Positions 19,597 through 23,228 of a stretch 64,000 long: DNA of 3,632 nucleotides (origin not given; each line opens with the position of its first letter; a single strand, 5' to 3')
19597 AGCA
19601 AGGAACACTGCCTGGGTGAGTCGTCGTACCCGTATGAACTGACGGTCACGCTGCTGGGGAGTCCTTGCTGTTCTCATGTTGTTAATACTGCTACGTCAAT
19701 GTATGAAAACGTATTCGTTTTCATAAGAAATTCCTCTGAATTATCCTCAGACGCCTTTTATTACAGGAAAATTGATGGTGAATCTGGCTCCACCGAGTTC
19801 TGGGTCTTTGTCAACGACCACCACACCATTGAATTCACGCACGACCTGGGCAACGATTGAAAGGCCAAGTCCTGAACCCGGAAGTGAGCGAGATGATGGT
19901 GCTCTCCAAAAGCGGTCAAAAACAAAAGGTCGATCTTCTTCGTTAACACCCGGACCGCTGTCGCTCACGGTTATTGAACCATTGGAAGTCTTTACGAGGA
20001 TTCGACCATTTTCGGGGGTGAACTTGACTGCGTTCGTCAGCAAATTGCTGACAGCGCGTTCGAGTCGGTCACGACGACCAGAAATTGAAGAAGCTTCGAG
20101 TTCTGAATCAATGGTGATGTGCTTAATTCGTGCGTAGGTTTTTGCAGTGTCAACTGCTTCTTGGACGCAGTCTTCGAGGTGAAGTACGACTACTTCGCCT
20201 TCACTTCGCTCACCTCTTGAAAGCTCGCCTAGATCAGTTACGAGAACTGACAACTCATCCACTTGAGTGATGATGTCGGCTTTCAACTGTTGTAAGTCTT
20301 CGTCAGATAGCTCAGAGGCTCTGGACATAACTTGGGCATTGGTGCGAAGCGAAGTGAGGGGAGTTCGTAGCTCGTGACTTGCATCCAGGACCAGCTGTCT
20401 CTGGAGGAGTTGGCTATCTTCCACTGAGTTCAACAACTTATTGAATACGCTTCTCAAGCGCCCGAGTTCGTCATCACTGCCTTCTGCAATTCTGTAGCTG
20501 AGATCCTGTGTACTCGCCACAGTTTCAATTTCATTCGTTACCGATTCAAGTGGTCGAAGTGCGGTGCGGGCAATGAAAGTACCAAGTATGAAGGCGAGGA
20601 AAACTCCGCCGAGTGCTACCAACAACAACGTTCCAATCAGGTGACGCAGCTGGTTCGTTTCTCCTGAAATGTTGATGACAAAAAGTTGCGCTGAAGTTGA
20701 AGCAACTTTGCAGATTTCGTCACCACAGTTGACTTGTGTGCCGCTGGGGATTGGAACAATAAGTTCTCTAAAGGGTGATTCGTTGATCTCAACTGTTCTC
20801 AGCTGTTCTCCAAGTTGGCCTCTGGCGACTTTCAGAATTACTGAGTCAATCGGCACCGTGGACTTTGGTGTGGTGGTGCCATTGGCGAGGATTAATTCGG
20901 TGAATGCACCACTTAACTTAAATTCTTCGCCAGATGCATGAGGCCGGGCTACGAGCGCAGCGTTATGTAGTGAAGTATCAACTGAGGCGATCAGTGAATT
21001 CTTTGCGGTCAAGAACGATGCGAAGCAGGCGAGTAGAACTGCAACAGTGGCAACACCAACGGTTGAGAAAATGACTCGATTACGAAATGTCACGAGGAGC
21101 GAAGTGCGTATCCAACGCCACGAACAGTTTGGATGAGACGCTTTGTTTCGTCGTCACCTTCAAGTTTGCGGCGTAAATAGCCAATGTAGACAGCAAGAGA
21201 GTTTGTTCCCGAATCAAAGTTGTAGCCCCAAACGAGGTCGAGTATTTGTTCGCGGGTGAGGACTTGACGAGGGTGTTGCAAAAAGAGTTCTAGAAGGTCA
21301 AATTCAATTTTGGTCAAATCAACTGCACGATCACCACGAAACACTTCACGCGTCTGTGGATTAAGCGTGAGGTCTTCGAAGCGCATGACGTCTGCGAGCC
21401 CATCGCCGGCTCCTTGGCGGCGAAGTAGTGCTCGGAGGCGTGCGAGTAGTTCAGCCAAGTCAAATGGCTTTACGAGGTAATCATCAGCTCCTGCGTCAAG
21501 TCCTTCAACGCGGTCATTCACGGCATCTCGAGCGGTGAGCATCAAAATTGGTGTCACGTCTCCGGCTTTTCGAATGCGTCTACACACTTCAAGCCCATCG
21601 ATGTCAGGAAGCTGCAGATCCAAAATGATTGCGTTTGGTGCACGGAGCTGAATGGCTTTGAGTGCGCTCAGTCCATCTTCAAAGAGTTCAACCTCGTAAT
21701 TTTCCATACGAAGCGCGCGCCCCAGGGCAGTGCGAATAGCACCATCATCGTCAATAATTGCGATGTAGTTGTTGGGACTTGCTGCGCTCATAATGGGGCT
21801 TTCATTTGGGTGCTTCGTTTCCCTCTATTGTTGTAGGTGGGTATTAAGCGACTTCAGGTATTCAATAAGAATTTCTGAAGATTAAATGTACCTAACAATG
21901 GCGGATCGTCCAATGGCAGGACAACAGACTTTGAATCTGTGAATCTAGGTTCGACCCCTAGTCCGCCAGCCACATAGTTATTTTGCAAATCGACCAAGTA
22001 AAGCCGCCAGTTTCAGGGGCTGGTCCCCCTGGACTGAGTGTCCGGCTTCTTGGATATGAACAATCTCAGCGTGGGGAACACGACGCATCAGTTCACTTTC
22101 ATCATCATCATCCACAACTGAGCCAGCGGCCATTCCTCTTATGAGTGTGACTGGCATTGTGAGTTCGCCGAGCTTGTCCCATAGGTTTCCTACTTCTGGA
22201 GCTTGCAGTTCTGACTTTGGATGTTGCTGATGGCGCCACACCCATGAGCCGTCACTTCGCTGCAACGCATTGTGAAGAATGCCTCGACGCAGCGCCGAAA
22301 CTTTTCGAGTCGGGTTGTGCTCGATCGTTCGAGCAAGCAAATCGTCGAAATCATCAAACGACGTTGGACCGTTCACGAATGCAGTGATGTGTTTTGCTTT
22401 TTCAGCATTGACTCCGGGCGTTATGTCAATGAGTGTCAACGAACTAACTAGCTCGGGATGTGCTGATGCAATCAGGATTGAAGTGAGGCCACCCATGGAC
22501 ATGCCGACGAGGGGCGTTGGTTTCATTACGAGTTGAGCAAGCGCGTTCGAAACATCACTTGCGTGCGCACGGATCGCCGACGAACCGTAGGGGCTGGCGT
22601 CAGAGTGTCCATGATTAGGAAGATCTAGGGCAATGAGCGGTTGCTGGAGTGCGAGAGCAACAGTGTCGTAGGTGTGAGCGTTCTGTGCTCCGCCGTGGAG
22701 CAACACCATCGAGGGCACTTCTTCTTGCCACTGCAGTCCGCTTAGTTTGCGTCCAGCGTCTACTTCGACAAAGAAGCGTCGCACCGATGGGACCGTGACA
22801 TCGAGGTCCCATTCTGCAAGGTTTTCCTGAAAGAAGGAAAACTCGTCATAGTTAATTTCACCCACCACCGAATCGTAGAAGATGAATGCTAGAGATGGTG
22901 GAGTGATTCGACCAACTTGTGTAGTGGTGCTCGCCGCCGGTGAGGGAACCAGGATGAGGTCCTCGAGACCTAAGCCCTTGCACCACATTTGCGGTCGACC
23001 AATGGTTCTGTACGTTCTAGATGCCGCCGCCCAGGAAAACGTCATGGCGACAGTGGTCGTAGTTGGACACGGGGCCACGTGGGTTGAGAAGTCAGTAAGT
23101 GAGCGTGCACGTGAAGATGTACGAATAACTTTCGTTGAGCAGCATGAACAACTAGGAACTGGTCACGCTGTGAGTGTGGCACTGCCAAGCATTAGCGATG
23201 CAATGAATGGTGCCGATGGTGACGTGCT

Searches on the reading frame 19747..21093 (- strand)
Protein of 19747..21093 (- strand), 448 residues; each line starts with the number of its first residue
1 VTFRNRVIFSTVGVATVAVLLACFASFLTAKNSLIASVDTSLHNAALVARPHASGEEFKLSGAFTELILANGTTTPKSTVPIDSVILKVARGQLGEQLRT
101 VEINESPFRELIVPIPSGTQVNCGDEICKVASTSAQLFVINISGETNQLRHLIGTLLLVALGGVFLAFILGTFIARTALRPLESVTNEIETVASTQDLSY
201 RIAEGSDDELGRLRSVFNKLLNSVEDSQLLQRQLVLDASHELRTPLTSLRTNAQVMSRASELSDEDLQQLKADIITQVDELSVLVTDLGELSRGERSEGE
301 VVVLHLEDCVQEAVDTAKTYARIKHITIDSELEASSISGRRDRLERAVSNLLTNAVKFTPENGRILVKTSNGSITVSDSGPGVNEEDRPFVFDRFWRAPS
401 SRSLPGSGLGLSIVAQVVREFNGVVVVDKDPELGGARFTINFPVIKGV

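Call 3: search_protein_families(library=pfam, proteins=[window:19747-21093:-], max_evalue=0.01)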
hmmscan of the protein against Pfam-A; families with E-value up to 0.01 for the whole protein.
window:19747-21093:- (448 aa): 4 families
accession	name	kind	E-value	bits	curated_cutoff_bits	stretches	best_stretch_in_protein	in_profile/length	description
PF02518.31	HATPase_c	-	2.7e-25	89.4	26.4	1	340-444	2-109/111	Histidine kinase-, DNA gyrase B-, and HSP90-like ATPase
PF00512.31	HisKA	-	7.4e-12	45.6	26.9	1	231-295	2-64/66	His Kinase A (phospho-acceptor) domain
PF00672.30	HAMP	-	9.2e-10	39.1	25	1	173-225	1-52/53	HAMP domain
PF13581.12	HATPase_c_2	-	0.0044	17.5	27.4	0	340-421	28-112/127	Histidine kinase-like ATPase domain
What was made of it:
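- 19747..21093 (-): HAMP sensor histidine kinase, whose extracytoplasmic domain has a conserved C-x4-C pair. HAMP, HisKA and HATPase_c hits (call 3).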

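Call 4: search_protein_families(library=ncbifam, proteins=[window:19747-21093:-], max_evalue=0.01)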
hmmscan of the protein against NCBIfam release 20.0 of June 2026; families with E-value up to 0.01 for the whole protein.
window:19747-21093:- (448 aa): 81 families (the best 25 are shown)
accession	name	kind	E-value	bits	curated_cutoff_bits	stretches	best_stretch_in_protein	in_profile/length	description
TIGR01386.1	cztS_silS_copS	subfamily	3.2e-46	158.3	292.55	1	135-443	144-457/457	heavy metal sensor histidine kinase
NF007837.0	PRK10549.1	equivalog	2e-42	145.5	603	1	155-445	166-459/466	envelope stress sensor histidine kinase BaeS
NF012163.2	BaeS_SmeS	equivalog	2.5e-42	145.4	500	1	155-443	165-457/457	sensor histidine kinase efflux regulator BaeS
NF040691.1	MtrAB_MtrB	equivalog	3.2e-42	145.2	450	1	132-444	165-492/507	MtrAB system histidine kinase MtrB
NF046044.1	PnpS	equivalog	1.1e-39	136.6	400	1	230-443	169-390/390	two-component system histidine kinase PnpS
NF033092.0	HK_WalK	equivalog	2.1e-39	135.6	725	2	231-443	372-593/594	cell wall metabolism sensor histidine kinase WalK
TIGR02966.1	phoR_proteo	equivalog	8.4e-38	130.2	334.2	1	219-442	102-333/333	phosphate regulon sensor histidine kinase PhoR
NF008312.0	PRK11100.1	equivalog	5.2e-37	127.8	356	1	159-443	187-473/477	two-component system sensor histidine kinase CreC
NF041735.1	hist_kin_RppB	equivalog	1.5e-36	126.1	400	1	230-443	215-438/438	two-component system sensor histidine kinase RppB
NF007007.0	PRK09470.1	equivalog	5.2e-36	124.5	486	1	149-446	163-461/463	envelope stress sensor histidine kinase CpxA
NF052314.1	T9SS_HK_PorY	subfamily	8.7e-35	120.6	350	1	136-420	115-398/418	PorY family sensor histidine kinase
NF007898.0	PRK10604.1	equivalog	7.2e-34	117.7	478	1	171-445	152-424/433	two-component system sensor histidine kinase RstB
NF007345.0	PRK09835.1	subfamily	3.6e-33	114.8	423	1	151-443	182-479/482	Cu(+)/Ag(+) sensor histidine kinase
NF007664.1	PRK10337.1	equivalog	4e-31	108.2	475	1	165-435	165-435/442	quorum sensing histidine kinase QseC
NF007004.0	PRK09467.1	equivalog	1.1e-30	106.9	415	1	160-444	162-436/440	two-component system sensor histidine kinase EnvZ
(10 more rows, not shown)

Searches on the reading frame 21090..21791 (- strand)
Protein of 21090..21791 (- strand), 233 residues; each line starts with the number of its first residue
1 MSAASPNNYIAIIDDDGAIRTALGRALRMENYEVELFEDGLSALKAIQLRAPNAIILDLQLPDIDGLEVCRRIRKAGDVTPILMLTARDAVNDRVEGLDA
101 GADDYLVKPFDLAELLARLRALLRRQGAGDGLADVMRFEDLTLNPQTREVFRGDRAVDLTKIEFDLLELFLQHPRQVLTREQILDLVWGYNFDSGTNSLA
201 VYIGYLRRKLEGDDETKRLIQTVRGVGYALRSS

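Call 3: search_protein_families(library=pfam, proteins=[window:21090-21791:-], max_evalue=0.01)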
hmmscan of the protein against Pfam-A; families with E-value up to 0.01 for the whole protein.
window:21090-21791:- (233 aa): 2 families
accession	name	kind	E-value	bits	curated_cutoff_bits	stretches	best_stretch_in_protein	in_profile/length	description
PF00072.30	Response_reg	-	2.1e-32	112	30.2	1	10-119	1-110/111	Response regulator receiver domain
PF00486.34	Trans_reg_C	-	6.9e-28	97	26.2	1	155-230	2-77/77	Transcriptional regulatory protein, C terminal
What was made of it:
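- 21090..21791 (-): OmpR-family response regulator, overlapping the kinase gene by 4 nt. Response_reg and Trans_reg_C hits (call 3).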

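Call 4: search_protein_families(library=ncbifam, proteins=[window:21090-21791:-], max_evalue=0.01)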
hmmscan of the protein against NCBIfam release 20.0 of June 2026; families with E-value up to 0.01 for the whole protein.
window:21090-21791:- (233 aa): 99 families (the best 25 are shown)
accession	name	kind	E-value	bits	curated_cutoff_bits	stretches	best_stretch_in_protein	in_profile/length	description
NF040689.1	MtrAB_MtrA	equivalog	1.3e-65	220.8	300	1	10-229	1-217/219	MtrAB system response regulator MtrA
NF045914.1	RespRegNblR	equivalog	3.2e-64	216.6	300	1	7-233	6-228/228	response regulator transcription factor NblR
NF045944.1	ResRegRpaBCyano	equivalog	3.8e-61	206.4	330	1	12-231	2-228/229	response regulator transcription factor RpaB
TIGR01387.1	cztR_silR_copR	subfamily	5.3e-61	206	279.2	1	10-230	1-218/218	heavy metal response regulator transcription factor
NF041734.1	resp_reg_RppA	equivalog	1.8e-60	204.2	250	1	10-231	3-228/229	two-component system response regulator RppA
TIGR02154.1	PhoB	equivalog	2e-60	203.9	296.2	1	8-230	3-225/226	phosphate regulon transcriptional regulator PhoB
NF007005.1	PRK09468.1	equivalog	1e-55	188.8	331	1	8-229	4-230/237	osmolarity response regulator transcription factor OmpR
NF008296.0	PRK11083.1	equivalog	3.5e-54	183.6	273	1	8-232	4-227/228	two-component system response regulator CreB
NF041733.1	resp_reg_CseB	equivalog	5.2e-54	183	350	1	10-231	3-227/228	two-component system response regulator CseB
NF007928.2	PRK10643.1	equivalog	2.3e-53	181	330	1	10-230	3-216/216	two-component system response regulator PmrA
NF040534.1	resp_reg_YycF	equivalog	7.1e-52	176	340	1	10-232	3-229/231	response regulator YycF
NF007346.1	PRK09836.1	equivalog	1.5e-50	172.1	420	1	10-231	3-222/227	copper/silver response regulator transcription factor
NF007820.0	PRK10529.1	equivalog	3.9e-49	167.1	325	1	10-229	4-222/225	two-component system response regulator KdpE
NF008567.0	PRK11517.1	equivalog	3.2e-47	160.8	353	1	10-231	3-219/223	response regulator transcription factor HprR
NF033117.2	vanR_ACDEGLN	exception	4.3e-47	160.6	350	1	10-230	1-225/226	VanR-ABDEGLN family response regulator transcription factor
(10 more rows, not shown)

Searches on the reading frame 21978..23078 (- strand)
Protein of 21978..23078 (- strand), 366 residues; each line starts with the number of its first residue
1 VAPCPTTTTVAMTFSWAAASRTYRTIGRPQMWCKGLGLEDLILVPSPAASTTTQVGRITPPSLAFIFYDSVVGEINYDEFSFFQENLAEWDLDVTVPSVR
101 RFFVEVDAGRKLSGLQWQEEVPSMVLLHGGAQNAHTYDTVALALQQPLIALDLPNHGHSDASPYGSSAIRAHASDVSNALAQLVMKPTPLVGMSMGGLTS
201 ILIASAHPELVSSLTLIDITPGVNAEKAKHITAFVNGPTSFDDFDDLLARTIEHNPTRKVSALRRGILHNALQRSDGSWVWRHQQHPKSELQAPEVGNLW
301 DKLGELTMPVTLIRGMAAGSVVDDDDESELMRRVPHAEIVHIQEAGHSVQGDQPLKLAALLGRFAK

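Call 3: search_protein_families(library=pfam, proteins=[window:21978-23078:-], max_evalue=0.01)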
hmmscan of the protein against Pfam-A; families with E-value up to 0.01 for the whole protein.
window:21978-23078:- (366 aa): 4 families
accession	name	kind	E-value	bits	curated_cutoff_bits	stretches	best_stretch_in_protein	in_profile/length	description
PF00561.26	Abhydrolase_1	-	3.9e-18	66.5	25.8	1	122-350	1-241/245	alpha/beta hydrolase fold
PF12697.13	Abhydrolase_6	-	6.3e-16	60.1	26.3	1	124-359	1-216/217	Alpha/beta hydrolase family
PF12146.15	Hydrolase_4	-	2e-10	40.9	27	1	123-227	6-121/239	Serine aminopeptidase, S33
PF00756.26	Esterase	-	0.0097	16.1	22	0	188-213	117-142/251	Putative esterase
